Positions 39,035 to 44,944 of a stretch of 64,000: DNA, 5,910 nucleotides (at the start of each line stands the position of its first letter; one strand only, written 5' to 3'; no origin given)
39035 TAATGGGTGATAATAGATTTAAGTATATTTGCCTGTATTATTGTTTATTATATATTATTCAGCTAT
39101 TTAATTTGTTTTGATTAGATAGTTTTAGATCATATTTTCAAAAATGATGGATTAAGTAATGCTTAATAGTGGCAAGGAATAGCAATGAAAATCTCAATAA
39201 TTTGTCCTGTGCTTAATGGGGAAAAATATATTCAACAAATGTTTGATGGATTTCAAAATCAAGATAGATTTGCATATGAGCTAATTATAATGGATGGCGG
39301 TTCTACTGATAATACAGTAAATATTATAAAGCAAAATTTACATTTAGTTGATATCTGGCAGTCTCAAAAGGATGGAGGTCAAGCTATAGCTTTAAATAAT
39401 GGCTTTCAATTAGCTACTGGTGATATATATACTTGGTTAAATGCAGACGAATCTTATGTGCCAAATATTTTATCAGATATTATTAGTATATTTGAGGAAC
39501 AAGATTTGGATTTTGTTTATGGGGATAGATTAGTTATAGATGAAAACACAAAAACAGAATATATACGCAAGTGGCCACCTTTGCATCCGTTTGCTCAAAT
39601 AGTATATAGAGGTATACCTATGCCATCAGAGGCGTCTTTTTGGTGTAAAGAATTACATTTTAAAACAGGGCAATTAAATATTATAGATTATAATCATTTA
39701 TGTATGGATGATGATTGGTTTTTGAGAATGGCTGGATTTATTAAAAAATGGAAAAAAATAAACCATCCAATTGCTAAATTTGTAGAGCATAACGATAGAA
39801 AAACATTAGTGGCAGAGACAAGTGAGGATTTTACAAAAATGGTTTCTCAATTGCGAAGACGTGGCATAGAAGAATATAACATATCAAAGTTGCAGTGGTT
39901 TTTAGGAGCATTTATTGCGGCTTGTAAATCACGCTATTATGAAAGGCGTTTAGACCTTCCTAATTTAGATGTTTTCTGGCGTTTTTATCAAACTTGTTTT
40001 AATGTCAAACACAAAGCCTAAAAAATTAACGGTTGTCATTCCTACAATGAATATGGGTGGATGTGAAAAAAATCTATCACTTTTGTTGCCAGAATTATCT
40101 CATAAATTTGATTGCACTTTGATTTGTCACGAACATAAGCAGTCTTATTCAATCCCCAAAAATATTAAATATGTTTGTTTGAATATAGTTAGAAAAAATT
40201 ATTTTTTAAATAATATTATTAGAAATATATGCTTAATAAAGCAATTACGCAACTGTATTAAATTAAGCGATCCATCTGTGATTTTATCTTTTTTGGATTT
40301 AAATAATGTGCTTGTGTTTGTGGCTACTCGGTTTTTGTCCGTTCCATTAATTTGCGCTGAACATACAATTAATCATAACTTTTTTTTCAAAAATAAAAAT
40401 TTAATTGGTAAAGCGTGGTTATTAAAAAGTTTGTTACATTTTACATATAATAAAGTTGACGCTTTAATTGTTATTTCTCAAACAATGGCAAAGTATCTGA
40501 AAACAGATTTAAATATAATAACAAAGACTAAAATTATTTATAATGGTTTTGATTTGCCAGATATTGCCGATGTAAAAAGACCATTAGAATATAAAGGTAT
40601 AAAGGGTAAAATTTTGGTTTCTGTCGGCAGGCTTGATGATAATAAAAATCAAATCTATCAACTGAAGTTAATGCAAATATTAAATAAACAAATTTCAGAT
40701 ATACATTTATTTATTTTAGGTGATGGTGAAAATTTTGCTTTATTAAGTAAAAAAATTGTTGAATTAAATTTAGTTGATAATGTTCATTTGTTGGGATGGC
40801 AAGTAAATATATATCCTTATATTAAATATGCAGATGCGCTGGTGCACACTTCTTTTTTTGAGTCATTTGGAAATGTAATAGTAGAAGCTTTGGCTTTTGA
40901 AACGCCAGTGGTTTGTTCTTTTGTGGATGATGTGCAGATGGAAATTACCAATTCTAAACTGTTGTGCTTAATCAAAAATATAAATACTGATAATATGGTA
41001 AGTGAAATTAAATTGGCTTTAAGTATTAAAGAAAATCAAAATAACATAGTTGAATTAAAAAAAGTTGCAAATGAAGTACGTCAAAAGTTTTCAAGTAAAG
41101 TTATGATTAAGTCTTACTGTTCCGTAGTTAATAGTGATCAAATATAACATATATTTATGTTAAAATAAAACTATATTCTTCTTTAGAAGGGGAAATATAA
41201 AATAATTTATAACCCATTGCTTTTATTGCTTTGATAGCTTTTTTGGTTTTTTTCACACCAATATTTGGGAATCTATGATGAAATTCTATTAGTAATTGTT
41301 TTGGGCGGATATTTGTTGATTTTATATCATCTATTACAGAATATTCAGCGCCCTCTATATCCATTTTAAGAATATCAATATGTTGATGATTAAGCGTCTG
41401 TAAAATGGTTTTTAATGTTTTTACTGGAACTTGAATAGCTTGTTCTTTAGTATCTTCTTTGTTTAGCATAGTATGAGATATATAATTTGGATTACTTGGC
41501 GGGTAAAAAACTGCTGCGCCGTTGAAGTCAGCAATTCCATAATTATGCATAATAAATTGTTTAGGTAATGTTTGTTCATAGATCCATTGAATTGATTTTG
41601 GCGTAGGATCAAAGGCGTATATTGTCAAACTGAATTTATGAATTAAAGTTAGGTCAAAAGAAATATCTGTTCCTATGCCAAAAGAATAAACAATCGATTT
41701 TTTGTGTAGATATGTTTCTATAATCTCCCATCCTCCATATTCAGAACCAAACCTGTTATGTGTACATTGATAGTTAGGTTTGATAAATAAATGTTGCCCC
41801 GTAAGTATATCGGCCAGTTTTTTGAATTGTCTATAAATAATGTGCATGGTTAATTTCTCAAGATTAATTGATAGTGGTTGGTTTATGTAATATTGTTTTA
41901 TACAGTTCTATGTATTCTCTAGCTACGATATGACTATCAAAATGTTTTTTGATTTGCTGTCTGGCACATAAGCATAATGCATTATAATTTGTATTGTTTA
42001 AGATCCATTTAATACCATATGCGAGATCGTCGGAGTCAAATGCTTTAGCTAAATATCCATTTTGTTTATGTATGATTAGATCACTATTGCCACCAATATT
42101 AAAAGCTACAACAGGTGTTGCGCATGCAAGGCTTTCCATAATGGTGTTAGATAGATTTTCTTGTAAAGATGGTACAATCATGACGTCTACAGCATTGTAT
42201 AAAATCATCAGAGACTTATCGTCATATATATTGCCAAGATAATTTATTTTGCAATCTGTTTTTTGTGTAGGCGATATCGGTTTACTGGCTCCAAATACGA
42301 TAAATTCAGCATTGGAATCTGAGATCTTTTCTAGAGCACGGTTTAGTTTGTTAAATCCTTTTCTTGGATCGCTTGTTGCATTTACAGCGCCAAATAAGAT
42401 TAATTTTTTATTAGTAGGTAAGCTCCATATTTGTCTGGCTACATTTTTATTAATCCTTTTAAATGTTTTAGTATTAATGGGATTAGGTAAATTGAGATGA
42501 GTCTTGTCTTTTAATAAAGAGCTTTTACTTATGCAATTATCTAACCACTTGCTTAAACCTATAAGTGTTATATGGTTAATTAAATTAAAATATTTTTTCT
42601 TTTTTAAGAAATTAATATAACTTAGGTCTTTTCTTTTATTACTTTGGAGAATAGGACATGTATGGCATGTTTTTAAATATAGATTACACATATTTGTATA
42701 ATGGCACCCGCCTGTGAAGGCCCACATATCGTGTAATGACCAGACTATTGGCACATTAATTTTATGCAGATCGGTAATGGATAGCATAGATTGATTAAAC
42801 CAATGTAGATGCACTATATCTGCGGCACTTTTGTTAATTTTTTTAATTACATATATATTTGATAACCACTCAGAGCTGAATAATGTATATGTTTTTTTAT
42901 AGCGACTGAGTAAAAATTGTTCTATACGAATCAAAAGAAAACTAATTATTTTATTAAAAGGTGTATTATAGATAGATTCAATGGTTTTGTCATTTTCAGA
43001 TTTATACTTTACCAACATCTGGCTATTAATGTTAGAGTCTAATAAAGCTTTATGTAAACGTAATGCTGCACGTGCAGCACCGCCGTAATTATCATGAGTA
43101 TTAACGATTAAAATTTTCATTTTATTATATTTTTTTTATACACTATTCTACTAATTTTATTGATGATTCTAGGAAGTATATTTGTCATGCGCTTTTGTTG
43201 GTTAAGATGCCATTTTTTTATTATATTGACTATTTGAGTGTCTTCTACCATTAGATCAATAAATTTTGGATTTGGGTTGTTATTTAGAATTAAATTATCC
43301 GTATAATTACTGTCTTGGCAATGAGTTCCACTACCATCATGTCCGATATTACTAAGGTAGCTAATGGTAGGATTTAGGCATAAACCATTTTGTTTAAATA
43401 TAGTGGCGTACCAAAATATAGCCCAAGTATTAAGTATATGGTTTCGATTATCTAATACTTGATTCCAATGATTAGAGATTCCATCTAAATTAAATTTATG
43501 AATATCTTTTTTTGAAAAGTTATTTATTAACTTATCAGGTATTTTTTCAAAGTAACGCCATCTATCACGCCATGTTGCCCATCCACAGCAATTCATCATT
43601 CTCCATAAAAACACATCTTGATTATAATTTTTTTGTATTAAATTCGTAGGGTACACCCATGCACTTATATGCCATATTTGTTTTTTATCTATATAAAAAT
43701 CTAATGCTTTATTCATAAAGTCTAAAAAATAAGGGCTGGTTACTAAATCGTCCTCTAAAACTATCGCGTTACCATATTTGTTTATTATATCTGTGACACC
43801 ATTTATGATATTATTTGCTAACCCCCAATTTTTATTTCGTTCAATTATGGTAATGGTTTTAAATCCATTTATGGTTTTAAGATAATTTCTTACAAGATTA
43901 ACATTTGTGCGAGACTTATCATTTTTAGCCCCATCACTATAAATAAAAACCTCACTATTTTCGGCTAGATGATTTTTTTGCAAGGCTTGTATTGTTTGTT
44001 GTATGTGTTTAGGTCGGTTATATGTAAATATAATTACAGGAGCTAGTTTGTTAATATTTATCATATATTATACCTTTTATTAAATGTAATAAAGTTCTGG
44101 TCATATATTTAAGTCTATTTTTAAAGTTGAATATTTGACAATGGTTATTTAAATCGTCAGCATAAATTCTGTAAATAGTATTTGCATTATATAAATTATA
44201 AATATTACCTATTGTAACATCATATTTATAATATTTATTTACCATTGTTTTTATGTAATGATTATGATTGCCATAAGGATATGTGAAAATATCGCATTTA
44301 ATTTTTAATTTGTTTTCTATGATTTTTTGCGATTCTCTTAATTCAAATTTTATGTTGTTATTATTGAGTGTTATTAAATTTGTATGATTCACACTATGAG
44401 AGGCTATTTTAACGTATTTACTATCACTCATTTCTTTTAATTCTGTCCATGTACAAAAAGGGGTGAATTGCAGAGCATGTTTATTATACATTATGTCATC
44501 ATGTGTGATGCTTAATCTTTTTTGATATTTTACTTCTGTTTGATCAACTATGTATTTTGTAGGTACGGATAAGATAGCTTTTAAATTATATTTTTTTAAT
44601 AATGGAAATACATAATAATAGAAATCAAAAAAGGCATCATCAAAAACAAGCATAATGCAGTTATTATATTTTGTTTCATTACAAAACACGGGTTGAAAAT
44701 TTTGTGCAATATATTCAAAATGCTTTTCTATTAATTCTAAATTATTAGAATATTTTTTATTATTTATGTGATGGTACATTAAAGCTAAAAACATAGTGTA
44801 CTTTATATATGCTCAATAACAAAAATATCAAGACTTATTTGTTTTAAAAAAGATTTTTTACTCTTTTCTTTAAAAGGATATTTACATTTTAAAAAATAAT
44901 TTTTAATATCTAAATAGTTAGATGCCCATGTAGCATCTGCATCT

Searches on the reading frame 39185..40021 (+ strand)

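Call 14: search_protein_families(library=pfam, proteins=[window:39185-40021:+], max_evalue=0.00001)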
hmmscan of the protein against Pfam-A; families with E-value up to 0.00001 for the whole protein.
window:39185-40021:+ (278 aa): 2 families
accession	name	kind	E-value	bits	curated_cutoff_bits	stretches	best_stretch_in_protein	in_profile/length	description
PF00535.33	Glycos_transf_2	-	4.8e-25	88.9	23.3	1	4-140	1-132/168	Glycosyl transferase family 2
PF10111.15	Glyco_tranf_2_2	-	2.8e-07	30.8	27.3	1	4-108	1-111/276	Glycosyltransferase like family 2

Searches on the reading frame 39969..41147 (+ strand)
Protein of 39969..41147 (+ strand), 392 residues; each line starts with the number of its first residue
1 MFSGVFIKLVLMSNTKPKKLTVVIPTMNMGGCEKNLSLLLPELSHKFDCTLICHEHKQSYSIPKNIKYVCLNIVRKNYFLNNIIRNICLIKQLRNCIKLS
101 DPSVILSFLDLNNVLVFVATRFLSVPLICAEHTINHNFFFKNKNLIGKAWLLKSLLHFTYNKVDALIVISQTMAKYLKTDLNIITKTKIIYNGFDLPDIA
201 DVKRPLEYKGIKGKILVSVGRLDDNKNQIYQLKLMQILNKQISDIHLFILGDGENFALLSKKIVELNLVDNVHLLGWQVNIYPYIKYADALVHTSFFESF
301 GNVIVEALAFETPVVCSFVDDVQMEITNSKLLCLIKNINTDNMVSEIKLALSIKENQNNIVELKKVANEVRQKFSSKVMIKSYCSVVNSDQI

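Call 14: search_protein_families(library=pfam, proteins=[window:39969-41147:+], max_evalue=0.00001)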
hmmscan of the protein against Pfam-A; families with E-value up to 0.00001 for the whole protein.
window:39969-41147:+ (392 aa): 3 families
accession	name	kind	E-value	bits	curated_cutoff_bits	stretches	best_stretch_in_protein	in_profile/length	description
PF00534.26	Glycos_transf_1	-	1.1e-26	93.8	26.4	1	212-362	14-167/172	Glycosyl transferases group 1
PF13692.12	Glyco_trans_1_4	-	5.2e-20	72.6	27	1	214-348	2-137/142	Glycosyl transferases group 1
PF13439.12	Glyco_transf_4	-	6.7e-15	56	28.5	1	30-196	2-168/170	Glycosyltransferase Family 4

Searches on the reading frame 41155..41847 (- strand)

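Call 14: search_protein_families(library=pfam, proteins=[window:41155-41847:-], max_evalue=0.00001)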
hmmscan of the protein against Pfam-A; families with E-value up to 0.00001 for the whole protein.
window:41155-41847:- (230 aa): 2 families
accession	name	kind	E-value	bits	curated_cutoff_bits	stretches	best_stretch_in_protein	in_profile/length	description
PF05050.19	Methyltransf_21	-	7.1e-18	65.8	22.7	1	75-215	25-173/173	Methyltransferase FkbM domain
PF13383.12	Methyltransf_22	-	5.7e-09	36.4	22.4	1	23-195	54-211/252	Methyltransferase domain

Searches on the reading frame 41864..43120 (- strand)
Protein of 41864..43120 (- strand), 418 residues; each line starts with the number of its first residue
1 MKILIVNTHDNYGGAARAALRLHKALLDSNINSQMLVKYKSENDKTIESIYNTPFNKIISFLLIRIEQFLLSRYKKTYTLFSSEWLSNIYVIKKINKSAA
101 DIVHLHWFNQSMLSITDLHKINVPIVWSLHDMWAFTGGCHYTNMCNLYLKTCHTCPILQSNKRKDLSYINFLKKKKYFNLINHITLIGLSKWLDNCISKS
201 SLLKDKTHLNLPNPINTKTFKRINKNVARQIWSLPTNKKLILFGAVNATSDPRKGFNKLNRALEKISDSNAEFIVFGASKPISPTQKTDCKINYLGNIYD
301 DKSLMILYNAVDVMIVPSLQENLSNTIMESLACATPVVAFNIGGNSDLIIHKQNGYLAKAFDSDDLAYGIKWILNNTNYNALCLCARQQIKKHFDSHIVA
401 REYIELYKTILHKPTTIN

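Call 15: search_protein_families(library=pfam, proteins=[window:41864-43120:-], max_evalue=0.00001)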
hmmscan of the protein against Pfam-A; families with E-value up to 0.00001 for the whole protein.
window:41864-43120:- (418 aa): 2 families
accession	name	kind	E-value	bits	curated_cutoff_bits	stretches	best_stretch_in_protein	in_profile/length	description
PF00534.26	Glycos_transf_1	-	5.7e-22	78.5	26.4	1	229-379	6-161/172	Glycosyl transferases group 1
PF13692.12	Glyco_trans_1_4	-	1.4e-21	77.7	27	1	240-376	4-142/142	Glycosyl transferases group 1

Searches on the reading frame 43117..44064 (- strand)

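Call 15: search_protein_families(library=pfam, proteins=[window:43117-44064:-], max_evalue=0.00001)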
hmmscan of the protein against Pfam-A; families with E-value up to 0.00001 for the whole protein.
window:43117-44064:- (315 aa): 2 families
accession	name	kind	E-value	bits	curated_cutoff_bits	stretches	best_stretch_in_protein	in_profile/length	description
PF00535.33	Glycos_transf_2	-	3.4e-08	34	23.3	1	10-112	2-94/168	Glycosyl transferase family 2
PF03071.21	GNT-I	-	8.5e-06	25.3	25.4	0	6-170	93-267/434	GNT-I family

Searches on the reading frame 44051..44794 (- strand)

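Call 15: search_protein_families(library=pfam, proteins=[window:44051-44794:-], max_evalue=0.00001)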
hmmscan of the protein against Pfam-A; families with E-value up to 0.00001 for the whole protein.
window:44051-44794:- (247 aa): 1 family
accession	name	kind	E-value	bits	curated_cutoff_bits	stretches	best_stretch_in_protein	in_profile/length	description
PF01522.26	Polysacc_deac_1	-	8.2e-19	68.2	23.1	1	44-187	6-118/124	Polysaccharide deacetylase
